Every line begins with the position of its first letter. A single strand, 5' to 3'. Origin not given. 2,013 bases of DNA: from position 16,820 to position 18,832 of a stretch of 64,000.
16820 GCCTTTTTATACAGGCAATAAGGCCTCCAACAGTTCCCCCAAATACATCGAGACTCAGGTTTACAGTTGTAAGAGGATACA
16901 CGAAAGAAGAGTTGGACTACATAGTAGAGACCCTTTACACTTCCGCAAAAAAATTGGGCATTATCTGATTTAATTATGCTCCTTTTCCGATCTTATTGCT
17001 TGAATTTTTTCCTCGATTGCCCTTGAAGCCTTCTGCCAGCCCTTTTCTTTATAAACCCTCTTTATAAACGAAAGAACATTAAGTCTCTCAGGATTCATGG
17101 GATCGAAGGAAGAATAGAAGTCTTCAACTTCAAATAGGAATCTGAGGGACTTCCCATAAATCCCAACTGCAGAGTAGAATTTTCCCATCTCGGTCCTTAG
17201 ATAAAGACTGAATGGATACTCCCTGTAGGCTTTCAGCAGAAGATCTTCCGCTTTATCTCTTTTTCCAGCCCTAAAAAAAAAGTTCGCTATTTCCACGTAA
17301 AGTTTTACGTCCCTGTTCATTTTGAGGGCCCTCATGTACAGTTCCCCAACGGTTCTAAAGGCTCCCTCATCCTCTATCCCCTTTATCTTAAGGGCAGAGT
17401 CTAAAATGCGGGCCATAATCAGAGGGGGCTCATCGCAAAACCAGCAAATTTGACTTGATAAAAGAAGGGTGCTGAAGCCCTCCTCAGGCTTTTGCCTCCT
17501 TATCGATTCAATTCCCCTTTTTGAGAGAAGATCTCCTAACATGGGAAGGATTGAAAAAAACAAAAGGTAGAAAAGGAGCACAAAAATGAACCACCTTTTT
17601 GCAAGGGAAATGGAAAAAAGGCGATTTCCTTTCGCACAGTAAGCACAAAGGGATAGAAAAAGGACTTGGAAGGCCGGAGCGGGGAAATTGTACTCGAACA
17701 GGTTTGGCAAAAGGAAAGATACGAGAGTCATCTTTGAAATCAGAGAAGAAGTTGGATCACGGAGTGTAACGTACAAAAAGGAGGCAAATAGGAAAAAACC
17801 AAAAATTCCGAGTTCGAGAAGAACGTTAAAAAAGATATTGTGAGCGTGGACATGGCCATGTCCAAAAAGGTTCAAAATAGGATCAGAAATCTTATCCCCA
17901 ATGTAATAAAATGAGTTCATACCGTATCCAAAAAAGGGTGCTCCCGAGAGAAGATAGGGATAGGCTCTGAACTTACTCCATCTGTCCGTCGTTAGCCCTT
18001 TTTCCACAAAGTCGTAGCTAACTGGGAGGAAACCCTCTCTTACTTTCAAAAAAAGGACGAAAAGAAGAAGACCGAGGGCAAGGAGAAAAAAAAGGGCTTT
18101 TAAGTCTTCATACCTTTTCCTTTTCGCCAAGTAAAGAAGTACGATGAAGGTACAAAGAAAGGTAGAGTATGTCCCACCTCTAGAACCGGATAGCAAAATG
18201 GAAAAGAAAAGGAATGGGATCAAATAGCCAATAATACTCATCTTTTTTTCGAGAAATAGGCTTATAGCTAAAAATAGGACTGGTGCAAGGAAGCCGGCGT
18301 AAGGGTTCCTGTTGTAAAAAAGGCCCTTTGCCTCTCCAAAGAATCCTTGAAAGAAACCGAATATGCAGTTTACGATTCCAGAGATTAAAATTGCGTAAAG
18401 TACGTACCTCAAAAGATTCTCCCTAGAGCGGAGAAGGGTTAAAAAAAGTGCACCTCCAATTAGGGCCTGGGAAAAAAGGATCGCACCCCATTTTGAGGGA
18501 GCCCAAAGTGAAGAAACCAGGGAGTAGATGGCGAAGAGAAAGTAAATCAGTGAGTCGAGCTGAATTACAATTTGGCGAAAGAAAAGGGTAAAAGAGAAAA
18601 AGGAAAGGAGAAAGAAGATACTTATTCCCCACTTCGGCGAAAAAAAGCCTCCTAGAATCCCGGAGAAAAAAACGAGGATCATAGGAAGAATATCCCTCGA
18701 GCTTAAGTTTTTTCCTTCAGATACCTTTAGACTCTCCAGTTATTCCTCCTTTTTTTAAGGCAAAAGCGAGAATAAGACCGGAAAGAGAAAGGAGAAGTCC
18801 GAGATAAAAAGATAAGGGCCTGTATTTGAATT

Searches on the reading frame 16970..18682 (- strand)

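Call 56: search_protein_families(library=pfam, proteins=[window:16970-18682:-], max_evalue=0.00001)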
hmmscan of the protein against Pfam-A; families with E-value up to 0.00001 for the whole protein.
window:16970-18682:- (570 aa): 1 family
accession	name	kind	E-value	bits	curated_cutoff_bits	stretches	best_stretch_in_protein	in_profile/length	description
PF04932.20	Wzy_C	-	1.4e-16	61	31.7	1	157-300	5-149/149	O-Antigen ligase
